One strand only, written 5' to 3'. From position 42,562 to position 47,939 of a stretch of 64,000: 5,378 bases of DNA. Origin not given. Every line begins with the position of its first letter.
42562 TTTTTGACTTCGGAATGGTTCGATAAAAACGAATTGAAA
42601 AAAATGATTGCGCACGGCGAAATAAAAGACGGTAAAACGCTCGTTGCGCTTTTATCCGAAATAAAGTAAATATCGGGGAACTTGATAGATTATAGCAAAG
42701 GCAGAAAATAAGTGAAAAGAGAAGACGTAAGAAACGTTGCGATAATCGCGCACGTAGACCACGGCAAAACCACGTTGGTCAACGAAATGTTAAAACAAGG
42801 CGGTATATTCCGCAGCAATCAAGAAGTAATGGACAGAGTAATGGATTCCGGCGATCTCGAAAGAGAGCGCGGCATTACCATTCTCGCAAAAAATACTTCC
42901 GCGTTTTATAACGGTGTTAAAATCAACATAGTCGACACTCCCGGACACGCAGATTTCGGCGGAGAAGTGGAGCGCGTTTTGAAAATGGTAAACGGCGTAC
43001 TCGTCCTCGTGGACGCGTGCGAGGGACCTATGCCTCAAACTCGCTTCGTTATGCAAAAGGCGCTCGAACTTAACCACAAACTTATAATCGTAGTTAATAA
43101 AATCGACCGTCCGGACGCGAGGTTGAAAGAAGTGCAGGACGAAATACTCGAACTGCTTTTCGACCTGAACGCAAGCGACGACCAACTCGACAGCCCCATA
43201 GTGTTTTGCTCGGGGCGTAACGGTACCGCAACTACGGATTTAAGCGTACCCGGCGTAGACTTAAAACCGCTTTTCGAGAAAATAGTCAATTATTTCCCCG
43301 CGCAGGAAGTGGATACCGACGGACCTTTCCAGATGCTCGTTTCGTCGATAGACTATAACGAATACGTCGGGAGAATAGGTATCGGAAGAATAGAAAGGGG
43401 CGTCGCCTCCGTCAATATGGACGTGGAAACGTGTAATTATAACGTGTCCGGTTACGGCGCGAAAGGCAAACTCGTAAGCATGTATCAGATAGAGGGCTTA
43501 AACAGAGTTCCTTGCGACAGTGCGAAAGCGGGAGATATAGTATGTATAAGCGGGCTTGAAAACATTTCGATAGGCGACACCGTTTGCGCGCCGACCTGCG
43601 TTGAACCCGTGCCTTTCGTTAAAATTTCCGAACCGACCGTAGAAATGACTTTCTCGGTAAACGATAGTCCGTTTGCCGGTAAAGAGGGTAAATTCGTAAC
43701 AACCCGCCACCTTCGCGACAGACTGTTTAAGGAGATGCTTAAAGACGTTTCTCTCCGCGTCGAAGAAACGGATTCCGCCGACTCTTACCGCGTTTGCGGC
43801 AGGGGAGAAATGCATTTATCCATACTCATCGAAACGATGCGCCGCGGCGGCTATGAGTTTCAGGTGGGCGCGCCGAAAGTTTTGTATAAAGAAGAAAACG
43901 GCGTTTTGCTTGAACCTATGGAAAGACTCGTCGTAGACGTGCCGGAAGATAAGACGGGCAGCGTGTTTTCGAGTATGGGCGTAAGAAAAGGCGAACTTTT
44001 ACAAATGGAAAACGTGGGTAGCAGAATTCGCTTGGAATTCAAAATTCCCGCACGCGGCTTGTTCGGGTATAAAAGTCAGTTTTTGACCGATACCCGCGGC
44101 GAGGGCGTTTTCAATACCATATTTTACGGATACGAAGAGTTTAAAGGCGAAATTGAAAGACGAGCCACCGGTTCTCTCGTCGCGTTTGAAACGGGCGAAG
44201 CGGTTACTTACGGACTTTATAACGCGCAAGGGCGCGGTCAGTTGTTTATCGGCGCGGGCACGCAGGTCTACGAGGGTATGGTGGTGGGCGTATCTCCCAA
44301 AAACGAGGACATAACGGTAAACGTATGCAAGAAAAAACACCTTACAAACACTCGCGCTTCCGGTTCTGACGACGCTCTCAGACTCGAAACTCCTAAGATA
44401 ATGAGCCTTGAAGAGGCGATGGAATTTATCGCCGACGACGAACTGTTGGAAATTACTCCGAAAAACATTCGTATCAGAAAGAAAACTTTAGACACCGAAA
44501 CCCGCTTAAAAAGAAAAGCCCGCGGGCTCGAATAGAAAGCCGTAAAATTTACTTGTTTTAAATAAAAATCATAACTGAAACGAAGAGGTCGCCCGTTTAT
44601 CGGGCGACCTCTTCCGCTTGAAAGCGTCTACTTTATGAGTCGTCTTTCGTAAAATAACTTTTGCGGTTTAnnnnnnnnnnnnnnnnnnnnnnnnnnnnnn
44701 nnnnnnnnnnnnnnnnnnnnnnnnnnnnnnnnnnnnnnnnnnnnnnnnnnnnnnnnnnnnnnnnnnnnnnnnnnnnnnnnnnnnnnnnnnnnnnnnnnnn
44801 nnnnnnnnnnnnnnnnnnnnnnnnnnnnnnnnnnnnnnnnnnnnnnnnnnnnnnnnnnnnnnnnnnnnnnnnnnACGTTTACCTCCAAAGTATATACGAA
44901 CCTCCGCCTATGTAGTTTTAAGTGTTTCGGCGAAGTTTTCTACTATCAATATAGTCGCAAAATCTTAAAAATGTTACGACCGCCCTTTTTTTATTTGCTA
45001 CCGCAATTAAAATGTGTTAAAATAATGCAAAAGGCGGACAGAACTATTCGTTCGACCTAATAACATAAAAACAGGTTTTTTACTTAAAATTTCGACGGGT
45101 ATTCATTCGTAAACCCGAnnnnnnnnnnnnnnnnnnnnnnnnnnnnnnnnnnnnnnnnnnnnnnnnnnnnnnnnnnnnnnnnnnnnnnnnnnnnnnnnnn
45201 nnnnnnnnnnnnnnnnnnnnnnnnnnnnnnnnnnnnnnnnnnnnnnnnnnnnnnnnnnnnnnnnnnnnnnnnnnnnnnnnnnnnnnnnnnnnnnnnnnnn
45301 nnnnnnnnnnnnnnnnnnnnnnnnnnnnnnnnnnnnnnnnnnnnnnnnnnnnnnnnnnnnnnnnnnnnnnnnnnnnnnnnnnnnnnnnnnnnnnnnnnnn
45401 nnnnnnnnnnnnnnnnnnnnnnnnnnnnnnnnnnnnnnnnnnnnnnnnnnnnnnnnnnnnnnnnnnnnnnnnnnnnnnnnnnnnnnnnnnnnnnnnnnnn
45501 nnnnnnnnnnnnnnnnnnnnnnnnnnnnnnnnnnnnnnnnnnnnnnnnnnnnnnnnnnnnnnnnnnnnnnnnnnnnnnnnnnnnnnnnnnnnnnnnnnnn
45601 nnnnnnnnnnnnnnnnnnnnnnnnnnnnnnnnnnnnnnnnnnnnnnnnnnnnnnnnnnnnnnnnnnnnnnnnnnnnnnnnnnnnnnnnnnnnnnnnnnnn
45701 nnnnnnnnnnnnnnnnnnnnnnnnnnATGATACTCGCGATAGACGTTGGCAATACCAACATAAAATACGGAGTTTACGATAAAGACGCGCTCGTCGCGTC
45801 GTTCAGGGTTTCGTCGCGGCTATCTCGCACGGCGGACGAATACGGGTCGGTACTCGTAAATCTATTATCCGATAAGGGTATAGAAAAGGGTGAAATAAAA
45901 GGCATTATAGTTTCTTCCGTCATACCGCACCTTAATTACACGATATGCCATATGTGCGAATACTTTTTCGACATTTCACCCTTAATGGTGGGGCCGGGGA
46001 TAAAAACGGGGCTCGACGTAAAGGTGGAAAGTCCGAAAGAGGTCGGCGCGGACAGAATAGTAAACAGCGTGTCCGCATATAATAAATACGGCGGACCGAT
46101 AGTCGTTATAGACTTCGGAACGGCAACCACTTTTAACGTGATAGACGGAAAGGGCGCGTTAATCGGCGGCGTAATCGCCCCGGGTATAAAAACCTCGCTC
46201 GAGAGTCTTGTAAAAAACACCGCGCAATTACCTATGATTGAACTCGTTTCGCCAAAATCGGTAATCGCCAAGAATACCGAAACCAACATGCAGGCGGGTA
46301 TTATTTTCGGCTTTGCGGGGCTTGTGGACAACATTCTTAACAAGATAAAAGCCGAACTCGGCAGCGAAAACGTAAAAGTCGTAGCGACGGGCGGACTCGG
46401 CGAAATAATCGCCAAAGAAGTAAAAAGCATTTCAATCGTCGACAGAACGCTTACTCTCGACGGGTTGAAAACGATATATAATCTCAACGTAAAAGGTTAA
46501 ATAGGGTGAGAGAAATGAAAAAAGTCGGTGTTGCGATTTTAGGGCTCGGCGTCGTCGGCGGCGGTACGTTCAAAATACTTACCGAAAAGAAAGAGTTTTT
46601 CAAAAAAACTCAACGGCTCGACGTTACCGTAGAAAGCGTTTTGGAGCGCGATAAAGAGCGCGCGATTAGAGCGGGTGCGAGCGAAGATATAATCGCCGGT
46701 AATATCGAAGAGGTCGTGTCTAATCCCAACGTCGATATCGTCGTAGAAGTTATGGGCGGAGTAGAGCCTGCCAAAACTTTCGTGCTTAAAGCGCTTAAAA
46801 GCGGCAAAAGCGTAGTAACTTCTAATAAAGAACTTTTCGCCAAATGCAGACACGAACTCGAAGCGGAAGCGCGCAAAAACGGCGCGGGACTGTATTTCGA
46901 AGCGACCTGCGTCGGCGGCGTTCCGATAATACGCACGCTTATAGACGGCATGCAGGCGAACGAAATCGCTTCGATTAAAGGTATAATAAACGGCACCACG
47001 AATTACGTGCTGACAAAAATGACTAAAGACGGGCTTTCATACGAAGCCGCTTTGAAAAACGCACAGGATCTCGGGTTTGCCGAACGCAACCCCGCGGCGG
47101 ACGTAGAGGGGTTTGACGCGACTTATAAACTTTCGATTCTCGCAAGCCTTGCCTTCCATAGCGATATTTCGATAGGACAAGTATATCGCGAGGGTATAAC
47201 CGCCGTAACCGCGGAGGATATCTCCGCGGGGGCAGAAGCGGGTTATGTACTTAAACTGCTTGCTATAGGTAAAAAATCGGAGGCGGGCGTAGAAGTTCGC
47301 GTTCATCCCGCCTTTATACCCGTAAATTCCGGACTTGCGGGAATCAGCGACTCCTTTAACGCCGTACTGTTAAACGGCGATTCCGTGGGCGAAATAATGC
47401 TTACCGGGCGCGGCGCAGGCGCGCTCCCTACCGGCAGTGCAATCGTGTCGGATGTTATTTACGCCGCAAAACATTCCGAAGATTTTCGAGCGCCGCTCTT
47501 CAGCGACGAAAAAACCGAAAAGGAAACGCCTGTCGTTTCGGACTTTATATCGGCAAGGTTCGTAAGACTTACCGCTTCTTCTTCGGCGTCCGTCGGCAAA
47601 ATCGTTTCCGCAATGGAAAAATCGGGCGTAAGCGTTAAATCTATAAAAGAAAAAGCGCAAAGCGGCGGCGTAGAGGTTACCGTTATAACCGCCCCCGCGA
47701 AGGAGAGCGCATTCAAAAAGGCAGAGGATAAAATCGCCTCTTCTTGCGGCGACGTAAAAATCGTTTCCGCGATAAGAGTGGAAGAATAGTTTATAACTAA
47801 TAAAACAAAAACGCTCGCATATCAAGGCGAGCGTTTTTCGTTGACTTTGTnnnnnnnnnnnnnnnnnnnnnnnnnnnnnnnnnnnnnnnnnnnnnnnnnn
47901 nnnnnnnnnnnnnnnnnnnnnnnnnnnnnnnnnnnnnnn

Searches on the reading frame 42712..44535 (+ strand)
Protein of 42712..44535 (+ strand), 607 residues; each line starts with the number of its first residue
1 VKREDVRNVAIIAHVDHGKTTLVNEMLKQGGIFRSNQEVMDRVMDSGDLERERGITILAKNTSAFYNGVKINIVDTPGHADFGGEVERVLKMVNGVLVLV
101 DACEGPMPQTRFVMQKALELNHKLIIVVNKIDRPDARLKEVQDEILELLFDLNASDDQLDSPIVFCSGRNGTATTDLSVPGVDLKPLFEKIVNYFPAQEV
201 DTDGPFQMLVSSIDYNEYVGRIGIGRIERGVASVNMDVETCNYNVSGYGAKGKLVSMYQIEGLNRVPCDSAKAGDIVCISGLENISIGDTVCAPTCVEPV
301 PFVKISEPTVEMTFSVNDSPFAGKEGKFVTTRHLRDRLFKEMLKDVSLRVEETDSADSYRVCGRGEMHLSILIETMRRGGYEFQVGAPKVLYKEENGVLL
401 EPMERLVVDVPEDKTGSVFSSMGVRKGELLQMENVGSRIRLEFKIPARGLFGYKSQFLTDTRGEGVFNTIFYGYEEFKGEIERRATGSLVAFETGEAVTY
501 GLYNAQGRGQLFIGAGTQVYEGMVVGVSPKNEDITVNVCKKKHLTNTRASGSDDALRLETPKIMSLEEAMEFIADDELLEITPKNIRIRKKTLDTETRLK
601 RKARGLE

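Call 29: search_protein_families(library=pfam, proteins=[window:42712-44535:+], max_evalue=0.00001)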
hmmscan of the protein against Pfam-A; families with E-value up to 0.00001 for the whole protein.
window:42712-44535:+ (607 aa): 6 families
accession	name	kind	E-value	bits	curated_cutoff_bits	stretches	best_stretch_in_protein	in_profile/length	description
PF00009.33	GTP_EFTU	-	1e-53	182.2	26.5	1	5-196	2-187/188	Elongation factor Tu GTP binding domain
PF21018.2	BipA_C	-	6.1e-46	155.2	23.8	1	486-594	1-109/110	TypA/BipA C-terminal domain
PF00679.30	EFG_C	-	7.8e-22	77.6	27.9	1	398-483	1-87/89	Elongation factor G C-terminus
PF03144.31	GTP_EFTU_D2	-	1.5e-09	38.6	30.3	1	220-292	1-73/73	Elongation factor Tu domain 2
PF22042.2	EF-G_D2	-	9e-08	32.6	27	1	205-292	1-82/84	Elongation factor G domain 2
PF01926.29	MMR_HSR1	-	3.7e-06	27.5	21.9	1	9-130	2-113/113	50S ribosome-binding GTPase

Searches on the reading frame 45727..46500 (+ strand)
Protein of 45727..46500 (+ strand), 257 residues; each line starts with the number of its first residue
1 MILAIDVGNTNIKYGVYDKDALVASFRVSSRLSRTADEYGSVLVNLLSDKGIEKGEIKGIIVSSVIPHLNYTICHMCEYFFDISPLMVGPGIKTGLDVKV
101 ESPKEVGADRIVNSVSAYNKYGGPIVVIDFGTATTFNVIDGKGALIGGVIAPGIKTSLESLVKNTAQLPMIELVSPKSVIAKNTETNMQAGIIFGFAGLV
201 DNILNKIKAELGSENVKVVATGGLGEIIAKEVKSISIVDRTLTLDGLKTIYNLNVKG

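Call 30: search_protein_families(library=pfam, proteins=[window:45727-46500:+], max_evalue=0.00001)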
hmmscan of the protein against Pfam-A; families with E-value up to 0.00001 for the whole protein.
window:45727-46500:+ (257 aa): 1 family
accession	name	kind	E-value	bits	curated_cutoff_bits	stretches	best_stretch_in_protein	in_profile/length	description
PF03309.20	Pan_kinase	-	5.2e-72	242.4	24.7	1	2-205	1-204/205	Type III pantothenate kinase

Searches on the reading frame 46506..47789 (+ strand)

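Call 29: search_protein_families(library=pfam, proteins=[window:46506-47789:+], max_evalue=0.00001)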
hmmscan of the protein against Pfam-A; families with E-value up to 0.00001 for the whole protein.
window:46506-47789:+ (427 aa): 2 families
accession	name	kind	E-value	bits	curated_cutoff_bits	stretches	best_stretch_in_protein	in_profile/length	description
PF00742.24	Homoserine_dh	-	3.6e-60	203.2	22.9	1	140-318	1-173/173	Homoserine dehydrogenase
PF03447.22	NAD_binding_3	-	9.1e-21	75.2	24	1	13-132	1-116/116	Homoserine dehydrogenase, NAD binding domain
